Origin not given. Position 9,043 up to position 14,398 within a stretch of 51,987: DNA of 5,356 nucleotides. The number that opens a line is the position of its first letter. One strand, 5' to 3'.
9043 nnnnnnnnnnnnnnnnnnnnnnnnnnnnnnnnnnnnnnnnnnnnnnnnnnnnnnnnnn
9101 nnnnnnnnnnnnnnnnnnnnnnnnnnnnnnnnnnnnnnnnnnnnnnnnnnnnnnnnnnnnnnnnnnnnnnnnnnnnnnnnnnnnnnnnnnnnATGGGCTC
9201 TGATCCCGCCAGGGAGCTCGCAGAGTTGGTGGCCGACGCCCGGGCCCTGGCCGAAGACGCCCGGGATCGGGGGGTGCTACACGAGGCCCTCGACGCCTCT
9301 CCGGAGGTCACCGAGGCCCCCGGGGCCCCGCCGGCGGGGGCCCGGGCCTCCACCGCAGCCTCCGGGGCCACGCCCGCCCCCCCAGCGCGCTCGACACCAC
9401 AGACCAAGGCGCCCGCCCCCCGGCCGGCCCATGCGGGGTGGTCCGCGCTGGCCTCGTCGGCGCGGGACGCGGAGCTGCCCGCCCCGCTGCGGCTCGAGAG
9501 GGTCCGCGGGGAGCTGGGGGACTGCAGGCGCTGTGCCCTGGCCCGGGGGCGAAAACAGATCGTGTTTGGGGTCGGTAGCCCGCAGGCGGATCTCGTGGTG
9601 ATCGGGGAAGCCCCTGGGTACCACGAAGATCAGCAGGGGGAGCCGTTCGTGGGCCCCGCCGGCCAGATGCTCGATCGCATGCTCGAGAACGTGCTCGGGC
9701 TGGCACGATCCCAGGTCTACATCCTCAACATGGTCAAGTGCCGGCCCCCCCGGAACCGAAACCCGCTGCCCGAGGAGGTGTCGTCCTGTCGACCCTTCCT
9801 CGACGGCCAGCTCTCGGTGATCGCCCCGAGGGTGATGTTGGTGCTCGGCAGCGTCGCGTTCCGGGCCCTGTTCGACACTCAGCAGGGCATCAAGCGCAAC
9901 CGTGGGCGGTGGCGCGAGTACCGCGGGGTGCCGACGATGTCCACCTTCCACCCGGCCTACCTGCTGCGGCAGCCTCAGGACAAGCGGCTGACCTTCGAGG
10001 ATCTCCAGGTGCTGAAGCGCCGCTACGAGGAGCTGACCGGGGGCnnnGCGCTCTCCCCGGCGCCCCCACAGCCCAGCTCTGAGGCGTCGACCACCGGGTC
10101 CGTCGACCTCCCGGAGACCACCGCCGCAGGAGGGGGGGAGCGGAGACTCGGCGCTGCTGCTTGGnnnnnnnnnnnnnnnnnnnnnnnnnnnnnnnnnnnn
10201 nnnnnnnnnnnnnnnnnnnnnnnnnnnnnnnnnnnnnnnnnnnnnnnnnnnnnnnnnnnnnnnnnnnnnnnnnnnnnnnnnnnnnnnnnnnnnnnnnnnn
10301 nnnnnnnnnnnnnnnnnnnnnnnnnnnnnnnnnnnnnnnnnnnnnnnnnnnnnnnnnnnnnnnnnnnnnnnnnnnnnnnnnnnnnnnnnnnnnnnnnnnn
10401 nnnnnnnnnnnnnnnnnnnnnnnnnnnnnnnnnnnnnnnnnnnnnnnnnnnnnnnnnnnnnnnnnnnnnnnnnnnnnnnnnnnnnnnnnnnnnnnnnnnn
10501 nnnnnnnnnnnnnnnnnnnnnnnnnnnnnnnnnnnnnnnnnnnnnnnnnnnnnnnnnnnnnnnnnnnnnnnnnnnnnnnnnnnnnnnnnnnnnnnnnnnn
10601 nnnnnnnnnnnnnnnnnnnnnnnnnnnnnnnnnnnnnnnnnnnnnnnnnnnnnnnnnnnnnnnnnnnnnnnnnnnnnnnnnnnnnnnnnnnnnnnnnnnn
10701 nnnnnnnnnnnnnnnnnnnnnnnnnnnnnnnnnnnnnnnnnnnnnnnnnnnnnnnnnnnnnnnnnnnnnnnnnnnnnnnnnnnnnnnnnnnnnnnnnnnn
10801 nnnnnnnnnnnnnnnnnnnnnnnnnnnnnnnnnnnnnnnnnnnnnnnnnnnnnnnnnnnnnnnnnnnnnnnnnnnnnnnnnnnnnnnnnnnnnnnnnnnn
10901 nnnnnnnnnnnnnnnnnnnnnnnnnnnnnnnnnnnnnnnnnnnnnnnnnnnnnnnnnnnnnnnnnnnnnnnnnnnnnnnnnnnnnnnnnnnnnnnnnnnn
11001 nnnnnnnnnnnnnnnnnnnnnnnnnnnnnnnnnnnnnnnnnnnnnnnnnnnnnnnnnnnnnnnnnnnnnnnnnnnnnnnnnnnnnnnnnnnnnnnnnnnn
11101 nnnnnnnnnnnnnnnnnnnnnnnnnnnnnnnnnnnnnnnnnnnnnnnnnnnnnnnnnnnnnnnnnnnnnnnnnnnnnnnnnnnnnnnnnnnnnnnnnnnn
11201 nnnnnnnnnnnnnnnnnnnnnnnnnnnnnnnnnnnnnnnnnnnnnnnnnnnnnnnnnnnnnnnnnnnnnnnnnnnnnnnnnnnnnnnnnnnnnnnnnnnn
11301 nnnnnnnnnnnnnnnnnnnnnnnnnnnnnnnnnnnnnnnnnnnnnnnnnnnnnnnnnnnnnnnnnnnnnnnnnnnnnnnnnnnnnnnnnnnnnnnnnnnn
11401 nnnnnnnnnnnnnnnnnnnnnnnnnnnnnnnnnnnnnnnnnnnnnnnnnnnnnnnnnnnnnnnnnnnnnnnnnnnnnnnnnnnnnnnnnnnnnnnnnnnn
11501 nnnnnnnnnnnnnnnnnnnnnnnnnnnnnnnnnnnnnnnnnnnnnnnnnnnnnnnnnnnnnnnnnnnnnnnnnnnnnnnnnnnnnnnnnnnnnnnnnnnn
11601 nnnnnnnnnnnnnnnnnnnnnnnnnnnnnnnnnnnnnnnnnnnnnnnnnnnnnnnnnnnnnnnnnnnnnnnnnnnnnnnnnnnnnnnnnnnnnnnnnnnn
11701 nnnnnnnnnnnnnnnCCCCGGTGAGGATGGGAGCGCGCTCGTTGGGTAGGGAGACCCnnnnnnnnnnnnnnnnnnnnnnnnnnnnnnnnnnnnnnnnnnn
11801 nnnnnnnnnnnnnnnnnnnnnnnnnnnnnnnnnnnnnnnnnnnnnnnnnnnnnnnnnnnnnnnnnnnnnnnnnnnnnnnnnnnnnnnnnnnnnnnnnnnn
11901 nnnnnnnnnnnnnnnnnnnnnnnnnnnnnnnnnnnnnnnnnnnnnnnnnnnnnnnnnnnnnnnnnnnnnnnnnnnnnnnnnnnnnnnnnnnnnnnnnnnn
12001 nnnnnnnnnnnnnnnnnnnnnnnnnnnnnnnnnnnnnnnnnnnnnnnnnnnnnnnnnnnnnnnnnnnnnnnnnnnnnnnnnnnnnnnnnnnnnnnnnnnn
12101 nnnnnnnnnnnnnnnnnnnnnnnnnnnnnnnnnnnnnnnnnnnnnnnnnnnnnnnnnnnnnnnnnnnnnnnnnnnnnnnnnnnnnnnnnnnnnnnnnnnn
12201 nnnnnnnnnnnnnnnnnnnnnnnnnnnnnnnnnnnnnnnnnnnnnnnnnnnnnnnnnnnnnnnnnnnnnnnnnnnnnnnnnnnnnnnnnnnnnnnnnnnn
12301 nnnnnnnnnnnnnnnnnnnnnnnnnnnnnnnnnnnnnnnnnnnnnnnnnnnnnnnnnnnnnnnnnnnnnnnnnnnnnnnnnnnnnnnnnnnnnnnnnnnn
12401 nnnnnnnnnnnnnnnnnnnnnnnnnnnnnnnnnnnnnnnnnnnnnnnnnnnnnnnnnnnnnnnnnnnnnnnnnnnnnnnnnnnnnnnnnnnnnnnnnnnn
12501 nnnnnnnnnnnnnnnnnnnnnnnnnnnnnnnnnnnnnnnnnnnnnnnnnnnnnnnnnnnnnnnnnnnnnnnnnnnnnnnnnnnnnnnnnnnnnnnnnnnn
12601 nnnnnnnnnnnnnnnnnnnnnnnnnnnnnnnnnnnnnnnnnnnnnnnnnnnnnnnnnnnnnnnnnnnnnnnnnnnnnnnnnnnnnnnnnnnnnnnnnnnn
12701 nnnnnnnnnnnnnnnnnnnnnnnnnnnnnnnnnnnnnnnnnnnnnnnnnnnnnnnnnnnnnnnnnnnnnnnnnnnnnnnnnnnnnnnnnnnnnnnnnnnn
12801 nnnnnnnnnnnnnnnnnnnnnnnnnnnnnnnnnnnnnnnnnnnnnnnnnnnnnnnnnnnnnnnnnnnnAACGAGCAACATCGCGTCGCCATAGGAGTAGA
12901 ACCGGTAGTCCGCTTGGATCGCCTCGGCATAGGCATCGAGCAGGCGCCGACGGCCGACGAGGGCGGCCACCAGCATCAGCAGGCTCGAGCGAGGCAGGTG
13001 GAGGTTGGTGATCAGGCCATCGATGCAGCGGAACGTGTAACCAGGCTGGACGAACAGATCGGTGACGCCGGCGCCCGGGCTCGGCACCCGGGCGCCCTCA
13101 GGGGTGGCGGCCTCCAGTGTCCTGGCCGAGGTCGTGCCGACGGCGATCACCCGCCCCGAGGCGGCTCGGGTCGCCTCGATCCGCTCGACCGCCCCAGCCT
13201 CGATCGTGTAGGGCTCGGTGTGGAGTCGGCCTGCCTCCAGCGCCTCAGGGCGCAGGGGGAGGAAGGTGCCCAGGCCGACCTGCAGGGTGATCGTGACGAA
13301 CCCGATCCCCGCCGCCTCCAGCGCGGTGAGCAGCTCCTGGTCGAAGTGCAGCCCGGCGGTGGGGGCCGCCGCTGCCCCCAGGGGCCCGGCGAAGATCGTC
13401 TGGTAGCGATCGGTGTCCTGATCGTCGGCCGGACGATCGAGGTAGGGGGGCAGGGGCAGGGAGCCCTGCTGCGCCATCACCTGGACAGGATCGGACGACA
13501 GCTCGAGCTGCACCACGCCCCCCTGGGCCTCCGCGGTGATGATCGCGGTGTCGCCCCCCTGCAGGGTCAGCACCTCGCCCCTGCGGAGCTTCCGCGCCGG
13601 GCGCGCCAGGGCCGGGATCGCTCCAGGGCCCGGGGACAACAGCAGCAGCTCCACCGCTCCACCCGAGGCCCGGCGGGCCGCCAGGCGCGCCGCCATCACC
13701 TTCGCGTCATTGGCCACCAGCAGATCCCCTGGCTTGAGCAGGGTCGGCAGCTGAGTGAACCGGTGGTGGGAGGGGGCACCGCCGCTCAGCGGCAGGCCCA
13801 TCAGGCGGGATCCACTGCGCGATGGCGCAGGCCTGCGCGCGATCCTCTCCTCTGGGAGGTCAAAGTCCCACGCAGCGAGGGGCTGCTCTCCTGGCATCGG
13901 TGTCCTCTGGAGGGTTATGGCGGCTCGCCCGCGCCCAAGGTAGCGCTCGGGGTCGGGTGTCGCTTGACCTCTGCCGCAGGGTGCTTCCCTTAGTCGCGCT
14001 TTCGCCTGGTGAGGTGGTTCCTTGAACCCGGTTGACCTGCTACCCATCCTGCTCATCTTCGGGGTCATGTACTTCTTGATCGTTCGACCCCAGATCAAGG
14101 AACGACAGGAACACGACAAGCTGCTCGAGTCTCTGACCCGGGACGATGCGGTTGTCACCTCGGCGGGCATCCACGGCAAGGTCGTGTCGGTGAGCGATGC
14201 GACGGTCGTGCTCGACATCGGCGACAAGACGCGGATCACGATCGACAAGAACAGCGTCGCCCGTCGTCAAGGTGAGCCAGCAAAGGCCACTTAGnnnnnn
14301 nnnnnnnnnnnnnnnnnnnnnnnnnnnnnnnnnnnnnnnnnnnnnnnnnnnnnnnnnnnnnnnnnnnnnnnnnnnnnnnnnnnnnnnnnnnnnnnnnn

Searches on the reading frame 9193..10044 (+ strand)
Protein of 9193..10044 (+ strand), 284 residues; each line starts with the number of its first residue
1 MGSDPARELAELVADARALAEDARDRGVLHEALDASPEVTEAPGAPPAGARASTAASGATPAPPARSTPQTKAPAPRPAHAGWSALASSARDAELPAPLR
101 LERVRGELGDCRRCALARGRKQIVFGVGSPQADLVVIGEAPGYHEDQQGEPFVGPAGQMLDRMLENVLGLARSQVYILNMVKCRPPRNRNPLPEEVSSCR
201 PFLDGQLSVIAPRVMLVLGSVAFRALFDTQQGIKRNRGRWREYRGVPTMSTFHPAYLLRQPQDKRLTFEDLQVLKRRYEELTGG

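Call 66: search_protein_families(library=pfam, proteins=[window:9193-10044:+], max_evalue=0.0001)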
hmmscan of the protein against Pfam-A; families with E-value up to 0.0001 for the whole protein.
window:9193-10044:+ (284 aa): 1 family
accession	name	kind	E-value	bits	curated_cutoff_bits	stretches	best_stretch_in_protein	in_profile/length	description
PF03167.25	UDG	-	1.3e-37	129.5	24.3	1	125-268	1-132/141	Uracil DNA glycosylase superfamily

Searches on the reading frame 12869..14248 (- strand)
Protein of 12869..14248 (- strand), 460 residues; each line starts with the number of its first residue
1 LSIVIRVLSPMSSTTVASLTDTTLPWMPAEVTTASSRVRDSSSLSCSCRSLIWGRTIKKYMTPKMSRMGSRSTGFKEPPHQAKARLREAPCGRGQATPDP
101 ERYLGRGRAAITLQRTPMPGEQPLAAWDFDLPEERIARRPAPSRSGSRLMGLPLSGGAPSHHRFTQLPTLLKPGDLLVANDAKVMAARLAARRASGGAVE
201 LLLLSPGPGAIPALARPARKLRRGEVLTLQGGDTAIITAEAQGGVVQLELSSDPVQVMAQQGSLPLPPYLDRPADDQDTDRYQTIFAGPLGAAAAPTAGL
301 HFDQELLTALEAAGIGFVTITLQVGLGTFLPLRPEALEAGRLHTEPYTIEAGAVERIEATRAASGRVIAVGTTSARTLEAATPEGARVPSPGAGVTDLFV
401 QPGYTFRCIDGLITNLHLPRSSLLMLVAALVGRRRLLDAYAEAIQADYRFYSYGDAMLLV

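Call 66: search_protein_families(library=pfam, proteins=[window:12869-14248:-], max_evalue=0.0001)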
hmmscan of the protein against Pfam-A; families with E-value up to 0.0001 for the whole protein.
window:12869-14248:- (460 aa): 1 family
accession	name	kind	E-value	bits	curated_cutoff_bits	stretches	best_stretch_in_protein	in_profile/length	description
PF02547.20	Queuosine_synth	-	9.7e-110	367.1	25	1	125-459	2-322/322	Queuosine biosynthesis protein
